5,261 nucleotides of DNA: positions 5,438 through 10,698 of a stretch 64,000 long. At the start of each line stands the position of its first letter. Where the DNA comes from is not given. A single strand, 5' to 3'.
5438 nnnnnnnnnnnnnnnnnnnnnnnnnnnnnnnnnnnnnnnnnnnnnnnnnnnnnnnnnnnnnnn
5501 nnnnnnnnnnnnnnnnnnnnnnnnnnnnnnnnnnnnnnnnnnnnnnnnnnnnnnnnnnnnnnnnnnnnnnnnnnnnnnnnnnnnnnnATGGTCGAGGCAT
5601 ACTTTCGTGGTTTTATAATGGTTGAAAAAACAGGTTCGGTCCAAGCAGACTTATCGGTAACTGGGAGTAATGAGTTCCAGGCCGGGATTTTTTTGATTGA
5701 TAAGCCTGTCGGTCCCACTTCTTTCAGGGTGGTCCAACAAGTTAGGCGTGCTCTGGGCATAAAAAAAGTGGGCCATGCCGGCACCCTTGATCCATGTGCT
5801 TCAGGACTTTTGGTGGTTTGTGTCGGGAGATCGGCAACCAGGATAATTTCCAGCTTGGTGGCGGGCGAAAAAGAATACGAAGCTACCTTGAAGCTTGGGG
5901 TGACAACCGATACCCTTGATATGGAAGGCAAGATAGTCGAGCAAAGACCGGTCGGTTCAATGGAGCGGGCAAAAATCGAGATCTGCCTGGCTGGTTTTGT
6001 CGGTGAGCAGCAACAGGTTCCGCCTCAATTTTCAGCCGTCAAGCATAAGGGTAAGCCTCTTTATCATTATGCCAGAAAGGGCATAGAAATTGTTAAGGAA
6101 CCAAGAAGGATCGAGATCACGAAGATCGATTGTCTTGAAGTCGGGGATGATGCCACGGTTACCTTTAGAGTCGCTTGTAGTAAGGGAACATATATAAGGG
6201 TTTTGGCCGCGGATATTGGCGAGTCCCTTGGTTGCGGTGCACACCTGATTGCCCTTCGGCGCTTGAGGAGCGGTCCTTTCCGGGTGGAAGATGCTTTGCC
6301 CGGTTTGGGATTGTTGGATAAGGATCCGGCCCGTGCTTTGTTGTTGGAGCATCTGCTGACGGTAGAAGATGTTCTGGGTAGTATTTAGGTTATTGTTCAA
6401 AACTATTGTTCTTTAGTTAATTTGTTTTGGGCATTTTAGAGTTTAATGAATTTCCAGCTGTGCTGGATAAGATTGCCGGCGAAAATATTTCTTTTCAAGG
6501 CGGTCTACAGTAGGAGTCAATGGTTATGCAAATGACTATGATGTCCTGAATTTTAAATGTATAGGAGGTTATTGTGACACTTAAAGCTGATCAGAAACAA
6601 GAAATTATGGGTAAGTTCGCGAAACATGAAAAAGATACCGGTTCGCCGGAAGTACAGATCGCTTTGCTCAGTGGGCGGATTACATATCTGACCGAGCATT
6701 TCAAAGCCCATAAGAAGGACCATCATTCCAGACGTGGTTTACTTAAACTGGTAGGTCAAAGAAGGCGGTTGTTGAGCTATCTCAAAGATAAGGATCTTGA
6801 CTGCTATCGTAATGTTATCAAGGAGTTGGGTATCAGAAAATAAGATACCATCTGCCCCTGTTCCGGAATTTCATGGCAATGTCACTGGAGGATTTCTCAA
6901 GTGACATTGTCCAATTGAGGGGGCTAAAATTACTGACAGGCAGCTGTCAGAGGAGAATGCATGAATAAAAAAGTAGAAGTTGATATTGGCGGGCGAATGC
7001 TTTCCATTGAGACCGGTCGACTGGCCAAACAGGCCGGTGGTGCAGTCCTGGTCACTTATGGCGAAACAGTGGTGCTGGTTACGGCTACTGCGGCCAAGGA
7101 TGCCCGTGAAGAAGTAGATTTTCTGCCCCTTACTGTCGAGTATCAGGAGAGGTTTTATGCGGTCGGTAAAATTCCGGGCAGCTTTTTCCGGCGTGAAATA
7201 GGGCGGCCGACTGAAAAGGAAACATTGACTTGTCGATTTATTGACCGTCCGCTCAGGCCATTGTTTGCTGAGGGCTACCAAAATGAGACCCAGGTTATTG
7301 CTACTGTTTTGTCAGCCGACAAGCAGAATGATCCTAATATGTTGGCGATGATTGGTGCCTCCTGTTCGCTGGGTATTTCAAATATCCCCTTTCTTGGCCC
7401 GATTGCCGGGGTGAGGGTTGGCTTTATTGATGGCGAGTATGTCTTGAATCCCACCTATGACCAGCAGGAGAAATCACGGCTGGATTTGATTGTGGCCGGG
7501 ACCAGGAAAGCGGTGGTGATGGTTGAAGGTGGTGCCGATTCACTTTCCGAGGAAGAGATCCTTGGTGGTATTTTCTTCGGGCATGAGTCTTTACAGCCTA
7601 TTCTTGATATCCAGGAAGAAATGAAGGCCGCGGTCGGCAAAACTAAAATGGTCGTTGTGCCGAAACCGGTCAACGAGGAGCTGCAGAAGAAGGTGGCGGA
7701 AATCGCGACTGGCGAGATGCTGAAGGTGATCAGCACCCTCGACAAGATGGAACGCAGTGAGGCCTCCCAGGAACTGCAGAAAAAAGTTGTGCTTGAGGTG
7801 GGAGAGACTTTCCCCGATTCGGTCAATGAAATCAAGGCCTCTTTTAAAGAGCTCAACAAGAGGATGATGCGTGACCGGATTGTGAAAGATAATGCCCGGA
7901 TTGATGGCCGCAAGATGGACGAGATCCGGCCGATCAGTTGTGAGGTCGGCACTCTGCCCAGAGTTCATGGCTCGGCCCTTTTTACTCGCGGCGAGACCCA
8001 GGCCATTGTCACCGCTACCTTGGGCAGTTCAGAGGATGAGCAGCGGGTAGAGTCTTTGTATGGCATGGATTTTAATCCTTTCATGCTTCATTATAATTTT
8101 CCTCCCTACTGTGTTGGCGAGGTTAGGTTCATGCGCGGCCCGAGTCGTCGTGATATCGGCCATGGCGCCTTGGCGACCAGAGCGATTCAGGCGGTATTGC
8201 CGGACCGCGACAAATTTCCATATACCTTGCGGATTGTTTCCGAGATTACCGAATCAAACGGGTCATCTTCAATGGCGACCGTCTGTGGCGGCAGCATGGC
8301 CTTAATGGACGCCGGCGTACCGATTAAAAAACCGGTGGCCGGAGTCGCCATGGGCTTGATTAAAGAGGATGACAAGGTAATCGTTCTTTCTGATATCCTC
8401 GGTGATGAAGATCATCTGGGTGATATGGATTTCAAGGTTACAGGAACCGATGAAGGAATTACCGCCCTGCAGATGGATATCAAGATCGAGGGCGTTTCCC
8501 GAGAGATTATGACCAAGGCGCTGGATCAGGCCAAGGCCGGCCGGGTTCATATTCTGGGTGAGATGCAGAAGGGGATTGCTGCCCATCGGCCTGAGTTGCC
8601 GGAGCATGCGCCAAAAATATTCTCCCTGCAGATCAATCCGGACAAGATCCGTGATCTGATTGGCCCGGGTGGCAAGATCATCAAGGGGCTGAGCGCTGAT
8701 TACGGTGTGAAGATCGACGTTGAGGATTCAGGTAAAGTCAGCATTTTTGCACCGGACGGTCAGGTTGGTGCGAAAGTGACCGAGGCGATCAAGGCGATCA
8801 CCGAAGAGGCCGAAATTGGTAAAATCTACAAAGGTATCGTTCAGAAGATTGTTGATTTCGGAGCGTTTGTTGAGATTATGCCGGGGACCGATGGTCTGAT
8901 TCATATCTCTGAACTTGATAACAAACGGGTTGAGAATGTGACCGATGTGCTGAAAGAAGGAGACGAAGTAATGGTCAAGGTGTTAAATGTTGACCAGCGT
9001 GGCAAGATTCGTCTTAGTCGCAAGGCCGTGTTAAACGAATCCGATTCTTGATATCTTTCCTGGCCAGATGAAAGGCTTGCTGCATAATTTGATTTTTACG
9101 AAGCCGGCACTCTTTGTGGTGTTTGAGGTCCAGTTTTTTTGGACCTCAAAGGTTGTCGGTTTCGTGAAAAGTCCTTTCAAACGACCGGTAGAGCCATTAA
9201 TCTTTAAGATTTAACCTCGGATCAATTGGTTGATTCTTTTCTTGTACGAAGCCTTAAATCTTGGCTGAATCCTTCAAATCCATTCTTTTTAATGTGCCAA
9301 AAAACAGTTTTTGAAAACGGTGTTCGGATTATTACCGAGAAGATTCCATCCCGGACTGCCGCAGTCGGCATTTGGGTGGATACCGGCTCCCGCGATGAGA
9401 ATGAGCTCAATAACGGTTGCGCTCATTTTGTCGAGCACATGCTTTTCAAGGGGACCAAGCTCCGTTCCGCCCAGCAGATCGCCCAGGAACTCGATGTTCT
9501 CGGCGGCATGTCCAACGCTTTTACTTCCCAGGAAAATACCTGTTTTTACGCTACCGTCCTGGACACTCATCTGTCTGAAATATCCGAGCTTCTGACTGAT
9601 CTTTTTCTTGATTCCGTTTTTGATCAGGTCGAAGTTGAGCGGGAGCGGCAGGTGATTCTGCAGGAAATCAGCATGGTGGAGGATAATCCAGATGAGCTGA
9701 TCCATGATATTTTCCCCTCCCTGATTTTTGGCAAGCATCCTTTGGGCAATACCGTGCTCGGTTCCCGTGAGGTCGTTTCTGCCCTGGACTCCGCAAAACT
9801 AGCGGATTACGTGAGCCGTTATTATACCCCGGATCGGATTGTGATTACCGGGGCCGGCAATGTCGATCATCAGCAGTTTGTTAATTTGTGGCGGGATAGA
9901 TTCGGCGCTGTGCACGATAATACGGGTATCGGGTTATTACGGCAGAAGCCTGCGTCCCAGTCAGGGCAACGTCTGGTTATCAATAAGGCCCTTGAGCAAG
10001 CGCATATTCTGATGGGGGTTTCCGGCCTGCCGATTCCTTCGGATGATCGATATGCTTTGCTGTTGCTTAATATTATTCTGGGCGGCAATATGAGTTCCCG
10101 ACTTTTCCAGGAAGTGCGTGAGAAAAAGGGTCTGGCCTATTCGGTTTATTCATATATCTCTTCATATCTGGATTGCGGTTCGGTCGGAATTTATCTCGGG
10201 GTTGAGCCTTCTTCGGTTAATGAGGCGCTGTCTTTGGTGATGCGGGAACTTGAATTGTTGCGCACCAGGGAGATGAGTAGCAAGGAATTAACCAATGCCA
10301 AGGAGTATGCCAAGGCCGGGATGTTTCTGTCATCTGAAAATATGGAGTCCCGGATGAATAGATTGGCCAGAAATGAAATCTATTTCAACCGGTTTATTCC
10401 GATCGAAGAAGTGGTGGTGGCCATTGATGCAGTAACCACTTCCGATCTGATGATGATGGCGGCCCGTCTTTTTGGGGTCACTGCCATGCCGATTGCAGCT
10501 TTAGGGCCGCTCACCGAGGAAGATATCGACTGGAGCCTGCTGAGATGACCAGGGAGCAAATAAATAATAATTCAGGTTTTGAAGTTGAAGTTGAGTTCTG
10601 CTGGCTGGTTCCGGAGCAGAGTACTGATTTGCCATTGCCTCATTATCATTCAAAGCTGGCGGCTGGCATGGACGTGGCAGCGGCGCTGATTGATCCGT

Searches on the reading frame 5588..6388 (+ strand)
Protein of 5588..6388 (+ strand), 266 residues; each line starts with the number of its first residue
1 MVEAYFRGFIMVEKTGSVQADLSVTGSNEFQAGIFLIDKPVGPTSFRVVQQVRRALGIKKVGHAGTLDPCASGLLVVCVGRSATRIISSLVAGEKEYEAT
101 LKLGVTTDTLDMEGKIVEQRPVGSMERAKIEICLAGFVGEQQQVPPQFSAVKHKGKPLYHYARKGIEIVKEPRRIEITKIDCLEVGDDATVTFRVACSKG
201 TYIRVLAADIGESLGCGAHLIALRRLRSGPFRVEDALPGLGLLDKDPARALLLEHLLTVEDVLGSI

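Call 99: search_protein_families(library=pfam, proteins=[window:5588-6388:+], max_evalue=0.000001)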
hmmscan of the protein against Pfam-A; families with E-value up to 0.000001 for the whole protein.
window:5588-6388:+ (266 aa): 2 families
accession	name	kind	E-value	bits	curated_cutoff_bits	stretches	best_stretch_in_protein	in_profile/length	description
PF01509.24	TruB_N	-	2.6e-54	184.1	27.3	1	53-203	1-149/149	TruB family pseudouridylate synthase (N terminal domain)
PF16198.10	TruB_C_2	-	1.3e-10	41.7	29.3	1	204-238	1-35/66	tRNA pseudouridylate synthase B C-terminal domain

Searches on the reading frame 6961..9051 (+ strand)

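Call 99: search_protein_families(library=pfam, proteins=[window:6961-9051:+], max_evalue=0.000001)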
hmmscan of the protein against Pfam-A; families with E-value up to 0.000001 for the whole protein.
window:6961-9051:+ (696 aa): 5 families
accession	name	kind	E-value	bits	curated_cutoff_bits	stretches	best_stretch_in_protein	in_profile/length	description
PF01138.27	RNase_PH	-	5.7e-58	195.4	25.5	2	321-454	1-130/130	3' exoribonuclease family, domain 1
PF03725.20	RNase_PH_C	-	1.4e-28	99.1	20.8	2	146-209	1-66/67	3' exoribonuclease family, domain 2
PF00575.29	S1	-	1.8e-22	79.9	22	1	617-688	2-74/74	S1 RNA binding domain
PF03726.19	PNPase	-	3.8e-14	53.3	24.6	1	240-318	1-81/81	Polyribonucleotide nucleotidyltransferase, RNA binding domain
PF00013.35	KH_1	-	1.5e-07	31.5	21.5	1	555-601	3-56/66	KH domain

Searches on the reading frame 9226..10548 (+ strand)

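Call 99: search_protein_families(library=pfam, proteins=[window:9226-10548:+], max_evalue=0.000001)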
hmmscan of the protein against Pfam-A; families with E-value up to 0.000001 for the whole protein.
window:9226-10548:+ (440 aa): 2 families
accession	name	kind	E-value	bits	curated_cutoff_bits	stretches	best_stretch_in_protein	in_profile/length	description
PF00675.25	Peptidase_M16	-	6.7e-42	143.3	22.3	1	35-179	2-147/149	Insulinase (Peptidase family M16)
PF05193.26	Peptidase_M16_C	-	6.8e-41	140.6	23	1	188-360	3-179/181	Peptidase M16 inactive domain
